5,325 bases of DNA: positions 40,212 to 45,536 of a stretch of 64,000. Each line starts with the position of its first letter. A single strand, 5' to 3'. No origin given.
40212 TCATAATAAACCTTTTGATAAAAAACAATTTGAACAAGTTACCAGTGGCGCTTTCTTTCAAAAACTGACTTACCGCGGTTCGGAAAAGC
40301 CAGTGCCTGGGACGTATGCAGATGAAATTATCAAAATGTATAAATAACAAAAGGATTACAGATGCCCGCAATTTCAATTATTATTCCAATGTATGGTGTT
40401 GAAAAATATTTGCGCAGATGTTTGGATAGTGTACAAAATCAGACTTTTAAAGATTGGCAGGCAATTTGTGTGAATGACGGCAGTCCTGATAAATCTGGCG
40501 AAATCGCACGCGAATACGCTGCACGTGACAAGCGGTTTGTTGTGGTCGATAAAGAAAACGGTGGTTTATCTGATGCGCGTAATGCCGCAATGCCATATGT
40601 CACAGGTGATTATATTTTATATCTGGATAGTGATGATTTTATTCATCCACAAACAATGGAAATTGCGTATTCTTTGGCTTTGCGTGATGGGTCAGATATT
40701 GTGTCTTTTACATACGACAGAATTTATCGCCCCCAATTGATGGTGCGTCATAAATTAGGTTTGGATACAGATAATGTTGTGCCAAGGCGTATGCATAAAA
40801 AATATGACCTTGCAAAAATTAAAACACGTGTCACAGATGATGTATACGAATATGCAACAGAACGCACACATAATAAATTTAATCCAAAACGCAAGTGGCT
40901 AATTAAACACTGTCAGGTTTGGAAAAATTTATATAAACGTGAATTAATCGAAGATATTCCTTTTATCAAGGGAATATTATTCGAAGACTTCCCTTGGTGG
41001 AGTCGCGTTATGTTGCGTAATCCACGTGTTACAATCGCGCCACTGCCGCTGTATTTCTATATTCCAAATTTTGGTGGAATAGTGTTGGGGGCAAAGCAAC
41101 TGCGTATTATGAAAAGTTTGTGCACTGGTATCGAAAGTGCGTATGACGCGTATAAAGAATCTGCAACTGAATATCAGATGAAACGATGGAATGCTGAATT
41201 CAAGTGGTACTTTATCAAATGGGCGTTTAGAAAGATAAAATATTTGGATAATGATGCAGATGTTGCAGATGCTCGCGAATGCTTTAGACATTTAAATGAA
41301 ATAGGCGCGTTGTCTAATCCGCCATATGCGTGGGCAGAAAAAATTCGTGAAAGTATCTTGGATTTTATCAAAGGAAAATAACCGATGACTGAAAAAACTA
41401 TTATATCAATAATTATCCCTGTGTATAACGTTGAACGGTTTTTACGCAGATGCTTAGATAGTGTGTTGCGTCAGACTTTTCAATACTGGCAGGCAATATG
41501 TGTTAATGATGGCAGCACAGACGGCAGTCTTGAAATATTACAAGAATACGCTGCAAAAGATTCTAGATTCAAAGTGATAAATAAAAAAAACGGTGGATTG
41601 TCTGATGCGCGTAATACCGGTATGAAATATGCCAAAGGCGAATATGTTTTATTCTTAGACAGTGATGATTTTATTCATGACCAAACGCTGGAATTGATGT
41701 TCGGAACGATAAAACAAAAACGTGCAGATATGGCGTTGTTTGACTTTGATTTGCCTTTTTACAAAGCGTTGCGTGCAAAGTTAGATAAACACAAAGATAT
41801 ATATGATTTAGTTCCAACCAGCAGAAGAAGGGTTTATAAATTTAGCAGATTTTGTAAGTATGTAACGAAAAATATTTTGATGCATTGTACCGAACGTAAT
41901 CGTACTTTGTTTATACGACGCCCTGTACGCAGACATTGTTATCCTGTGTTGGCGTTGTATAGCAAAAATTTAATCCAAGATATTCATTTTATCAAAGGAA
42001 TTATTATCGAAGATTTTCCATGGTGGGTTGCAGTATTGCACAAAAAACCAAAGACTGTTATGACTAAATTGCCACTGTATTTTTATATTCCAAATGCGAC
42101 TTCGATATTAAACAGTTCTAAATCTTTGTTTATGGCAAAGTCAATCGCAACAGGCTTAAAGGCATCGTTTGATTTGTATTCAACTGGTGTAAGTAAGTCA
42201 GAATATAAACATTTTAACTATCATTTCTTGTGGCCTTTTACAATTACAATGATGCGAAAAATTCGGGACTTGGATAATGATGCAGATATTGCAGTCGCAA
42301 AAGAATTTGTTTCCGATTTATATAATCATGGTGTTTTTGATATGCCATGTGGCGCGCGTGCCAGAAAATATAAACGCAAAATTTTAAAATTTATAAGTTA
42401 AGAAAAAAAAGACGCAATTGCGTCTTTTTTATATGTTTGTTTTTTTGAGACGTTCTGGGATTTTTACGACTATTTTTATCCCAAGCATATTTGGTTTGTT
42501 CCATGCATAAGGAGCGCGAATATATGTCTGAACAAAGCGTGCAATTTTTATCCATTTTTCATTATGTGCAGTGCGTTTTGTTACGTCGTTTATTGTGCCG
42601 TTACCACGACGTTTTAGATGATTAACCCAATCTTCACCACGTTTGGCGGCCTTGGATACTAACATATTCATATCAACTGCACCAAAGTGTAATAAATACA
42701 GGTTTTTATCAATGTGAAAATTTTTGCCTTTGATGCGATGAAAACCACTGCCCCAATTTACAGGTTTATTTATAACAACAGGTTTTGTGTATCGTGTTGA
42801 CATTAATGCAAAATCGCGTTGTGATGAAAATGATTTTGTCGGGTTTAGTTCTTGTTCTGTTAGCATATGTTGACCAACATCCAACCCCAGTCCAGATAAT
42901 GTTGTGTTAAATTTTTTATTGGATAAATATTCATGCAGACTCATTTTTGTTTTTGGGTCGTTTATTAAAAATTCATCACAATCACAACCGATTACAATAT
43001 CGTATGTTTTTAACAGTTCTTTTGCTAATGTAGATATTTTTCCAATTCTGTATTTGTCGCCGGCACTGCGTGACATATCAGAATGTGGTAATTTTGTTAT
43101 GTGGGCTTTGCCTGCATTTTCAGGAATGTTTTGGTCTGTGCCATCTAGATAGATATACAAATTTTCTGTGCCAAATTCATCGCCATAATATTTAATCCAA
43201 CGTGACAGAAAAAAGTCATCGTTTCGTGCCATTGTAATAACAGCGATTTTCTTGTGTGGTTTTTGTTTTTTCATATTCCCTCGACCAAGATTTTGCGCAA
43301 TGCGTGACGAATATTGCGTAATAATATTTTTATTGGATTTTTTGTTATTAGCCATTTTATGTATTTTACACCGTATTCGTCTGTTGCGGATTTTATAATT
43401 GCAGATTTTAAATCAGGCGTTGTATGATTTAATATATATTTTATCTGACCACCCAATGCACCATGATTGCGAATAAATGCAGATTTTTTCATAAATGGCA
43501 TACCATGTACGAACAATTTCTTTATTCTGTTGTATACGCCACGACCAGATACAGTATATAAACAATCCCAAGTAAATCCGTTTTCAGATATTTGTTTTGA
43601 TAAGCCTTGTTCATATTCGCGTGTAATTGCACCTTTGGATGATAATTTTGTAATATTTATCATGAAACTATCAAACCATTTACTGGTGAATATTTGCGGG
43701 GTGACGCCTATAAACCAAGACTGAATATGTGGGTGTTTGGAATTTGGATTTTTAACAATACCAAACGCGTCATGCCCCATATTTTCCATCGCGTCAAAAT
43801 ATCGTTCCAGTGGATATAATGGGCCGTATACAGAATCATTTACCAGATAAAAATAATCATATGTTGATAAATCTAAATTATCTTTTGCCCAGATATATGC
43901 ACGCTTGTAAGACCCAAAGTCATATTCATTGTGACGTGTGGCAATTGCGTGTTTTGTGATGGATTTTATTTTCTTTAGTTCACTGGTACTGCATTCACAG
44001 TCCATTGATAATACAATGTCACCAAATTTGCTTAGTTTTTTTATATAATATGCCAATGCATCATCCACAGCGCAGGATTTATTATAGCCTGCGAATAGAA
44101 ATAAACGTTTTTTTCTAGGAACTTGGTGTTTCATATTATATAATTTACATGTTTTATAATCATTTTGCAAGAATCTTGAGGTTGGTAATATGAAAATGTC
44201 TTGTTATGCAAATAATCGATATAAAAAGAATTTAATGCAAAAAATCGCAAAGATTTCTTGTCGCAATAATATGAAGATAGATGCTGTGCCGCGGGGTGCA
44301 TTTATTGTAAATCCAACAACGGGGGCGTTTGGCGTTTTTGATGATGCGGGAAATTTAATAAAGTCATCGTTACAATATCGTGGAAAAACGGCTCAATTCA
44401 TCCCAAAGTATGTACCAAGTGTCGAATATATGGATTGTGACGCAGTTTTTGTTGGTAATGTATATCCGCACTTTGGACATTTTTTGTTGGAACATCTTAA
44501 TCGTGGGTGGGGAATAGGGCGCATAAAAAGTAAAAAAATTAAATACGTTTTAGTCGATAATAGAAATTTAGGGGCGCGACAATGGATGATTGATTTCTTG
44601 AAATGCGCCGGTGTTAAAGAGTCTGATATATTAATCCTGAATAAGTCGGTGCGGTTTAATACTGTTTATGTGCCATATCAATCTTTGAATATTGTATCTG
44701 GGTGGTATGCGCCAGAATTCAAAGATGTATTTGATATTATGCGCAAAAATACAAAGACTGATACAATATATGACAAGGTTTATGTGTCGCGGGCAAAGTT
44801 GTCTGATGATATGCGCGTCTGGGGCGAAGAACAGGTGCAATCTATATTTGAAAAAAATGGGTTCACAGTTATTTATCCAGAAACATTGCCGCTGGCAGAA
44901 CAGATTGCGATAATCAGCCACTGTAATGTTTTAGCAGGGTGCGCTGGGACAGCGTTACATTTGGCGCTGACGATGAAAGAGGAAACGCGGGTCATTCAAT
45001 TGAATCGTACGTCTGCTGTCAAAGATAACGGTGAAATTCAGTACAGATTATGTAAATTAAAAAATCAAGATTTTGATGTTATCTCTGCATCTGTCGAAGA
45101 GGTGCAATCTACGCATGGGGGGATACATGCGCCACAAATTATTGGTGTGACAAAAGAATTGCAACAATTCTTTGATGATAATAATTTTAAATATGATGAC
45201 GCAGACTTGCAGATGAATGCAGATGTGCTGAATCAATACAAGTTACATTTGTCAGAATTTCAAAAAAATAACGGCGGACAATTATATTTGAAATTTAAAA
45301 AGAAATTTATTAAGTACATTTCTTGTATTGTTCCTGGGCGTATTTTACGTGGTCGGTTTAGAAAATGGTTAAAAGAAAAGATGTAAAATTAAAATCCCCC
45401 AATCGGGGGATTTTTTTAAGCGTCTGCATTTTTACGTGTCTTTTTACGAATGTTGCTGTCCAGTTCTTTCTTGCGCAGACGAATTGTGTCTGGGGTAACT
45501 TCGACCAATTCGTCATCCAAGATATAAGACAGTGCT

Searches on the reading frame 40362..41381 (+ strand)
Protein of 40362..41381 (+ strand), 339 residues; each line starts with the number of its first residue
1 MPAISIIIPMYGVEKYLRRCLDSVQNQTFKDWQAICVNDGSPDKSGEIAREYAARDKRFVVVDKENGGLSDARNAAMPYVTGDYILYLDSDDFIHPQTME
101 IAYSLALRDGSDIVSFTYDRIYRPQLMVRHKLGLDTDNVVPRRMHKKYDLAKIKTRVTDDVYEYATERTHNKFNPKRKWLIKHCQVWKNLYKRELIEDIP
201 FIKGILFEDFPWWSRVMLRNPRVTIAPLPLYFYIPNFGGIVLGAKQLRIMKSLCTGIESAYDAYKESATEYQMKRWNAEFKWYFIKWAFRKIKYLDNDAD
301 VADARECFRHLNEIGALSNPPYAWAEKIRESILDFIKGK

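Call 44: search_protein_families(library=pfam, proteins=[window:40362-41381:+], max_evalue=0.001)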
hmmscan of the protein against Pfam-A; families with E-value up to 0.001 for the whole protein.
window:40362-41381:+ (339 aa): 3 families
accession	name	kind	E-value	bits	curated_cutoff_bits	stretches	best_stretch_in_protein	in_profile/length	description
PF00535.33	Glycos_transf_2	-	2.6e-35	122.3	23.3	1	5-130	1-127/168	Glycosyl transferase family 2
PF13641.12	Glyco_tranf_2_3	-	6.1e-09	36.7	27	1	2-122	1-126/230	Glycosyltransferase like family 2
PF10111.15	Glyco_tranf_2_2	-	2.6e-07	30.9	27.3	1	5-105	1-105/276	Glycosyltransferase like family 2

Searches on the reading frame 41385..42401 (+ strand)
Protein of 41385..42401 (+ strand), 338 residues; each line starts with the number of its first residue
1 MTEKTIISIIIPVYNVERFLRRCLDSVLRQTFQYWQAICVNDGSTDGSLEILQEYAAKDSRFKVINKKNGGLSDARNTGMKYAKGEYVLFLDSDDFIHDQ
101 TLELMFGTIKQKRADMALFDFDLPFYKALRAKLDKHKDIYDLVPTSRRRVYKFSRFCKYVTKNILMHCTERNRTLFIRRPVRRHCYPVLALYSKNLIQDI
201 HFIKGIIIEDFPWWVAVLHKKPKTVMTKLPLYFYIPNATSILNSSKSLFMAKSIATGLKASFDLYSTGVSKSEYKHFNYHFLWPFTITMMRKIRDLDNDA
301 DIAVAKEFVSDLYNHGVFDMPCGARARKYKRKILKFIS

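Call 45: search_protein_families(library=pfam, proteins=[window:41385-42401:+], max_evalue=0.001)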
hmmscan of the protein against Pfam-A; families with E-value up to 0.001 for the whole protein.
window:41385-42401:+ (338 aa): 4 families
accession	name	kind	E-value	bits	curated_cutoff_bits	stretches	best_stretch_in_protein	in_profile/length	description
PF00535.33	Glycos_transf_2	-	1.9e-40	139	23.3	1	8-148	1-132/168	Glycosyl transferase family 2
PF10111.15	Glyco_tranf_2_2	-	1.8e-12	47.8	27.3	1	8-112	1-109/276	Glycosyltransferase like family 2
PF13641.12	Glyco_tranf_2_3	-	1.3e-09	38.8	27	1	7-116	3-118/230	Glycosyltransferase like family 2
PF13704.12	Glyco_tranf_2_4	-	0.00023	22.1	27.5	1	17-101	4-88/98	Glycosyl transferase family 2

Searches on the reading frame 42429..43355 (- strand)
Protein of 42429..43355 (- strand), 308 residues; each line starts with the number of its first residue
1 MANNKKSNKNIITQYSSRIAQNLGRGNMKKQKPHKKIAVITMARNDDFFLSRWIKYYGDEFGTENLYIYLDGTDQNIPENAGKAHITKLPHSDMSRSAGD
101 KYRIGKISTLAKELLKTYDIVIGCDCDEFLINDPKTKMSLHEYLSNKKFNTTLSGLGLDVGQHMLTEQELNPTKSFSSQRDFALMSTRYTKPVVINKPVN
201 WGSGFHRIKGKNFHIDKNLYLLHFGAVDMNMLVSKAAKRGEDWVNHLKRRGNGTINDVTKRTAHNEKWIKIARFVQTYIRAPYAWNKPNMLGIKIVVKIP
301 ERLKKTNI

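Call 45: search_protein_families(library=pfam, proteins=[window:42429-43355:-], max_evalue=0.001)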
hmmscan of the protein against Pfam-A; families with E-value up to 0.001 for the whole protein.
window:42429-43355:- (308 aa): 1 family
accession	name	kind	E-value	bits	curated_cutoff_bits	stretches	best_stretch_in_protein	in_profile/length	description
PF13704.12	Glyco_tranf_2_4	-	1.5e-11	45.1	27.5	1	44-143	1-97/98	Glycosyl transferase family 2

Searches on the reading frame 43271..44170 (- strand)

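Call 45: search_protein_families(library=pfam, proteins=[window:43271-44170:-], max_evalue=0.001)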
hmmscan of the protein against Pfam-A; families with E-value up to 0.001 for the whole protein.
window:43271-44170:- (299 aa): 1 family
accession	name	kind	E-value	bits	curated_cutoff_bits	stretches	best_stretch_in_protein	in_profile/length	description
PF05045.17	RgpF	-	1.8e-21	76.9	25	1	57-236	6-201/503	Rhamnan synthesis protein F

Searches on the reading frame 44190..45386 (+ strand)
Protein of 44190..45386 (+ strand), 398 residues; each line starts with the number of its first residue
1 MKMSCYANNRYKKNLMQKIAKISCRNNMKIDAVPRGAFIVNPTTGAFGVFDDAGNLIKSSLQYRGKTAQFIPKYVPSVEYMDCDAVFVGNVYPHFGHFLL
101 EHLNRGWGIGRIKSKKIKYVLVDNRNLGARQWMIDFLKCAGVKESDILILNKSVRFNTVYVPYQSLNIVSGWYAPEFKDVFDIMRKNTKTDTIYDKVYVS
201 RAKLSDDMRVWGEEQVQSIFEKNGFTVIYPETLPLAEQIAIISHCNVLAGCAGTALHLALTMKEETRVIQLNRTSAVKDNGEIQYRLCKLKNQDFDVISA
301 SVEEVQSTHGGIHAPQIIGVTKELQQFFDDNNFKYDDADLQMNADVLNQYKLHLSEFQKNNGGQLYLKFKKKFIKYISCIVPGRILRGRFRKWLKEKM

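Call 45: search_protein_families(library=pfam, proteins=[window:44190-45386:+], max_evalue=0.001)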
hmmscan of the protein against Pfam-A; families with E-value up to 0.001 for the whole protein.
window:44190-45386:+ (398 aa): 1 family
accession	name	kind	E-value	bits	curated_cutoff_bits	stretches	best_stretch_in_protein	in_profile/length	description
PF04577.19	Glyco_transf_61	-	9e-17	62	27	1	95-269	1-137/137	Glycosyltransferase 61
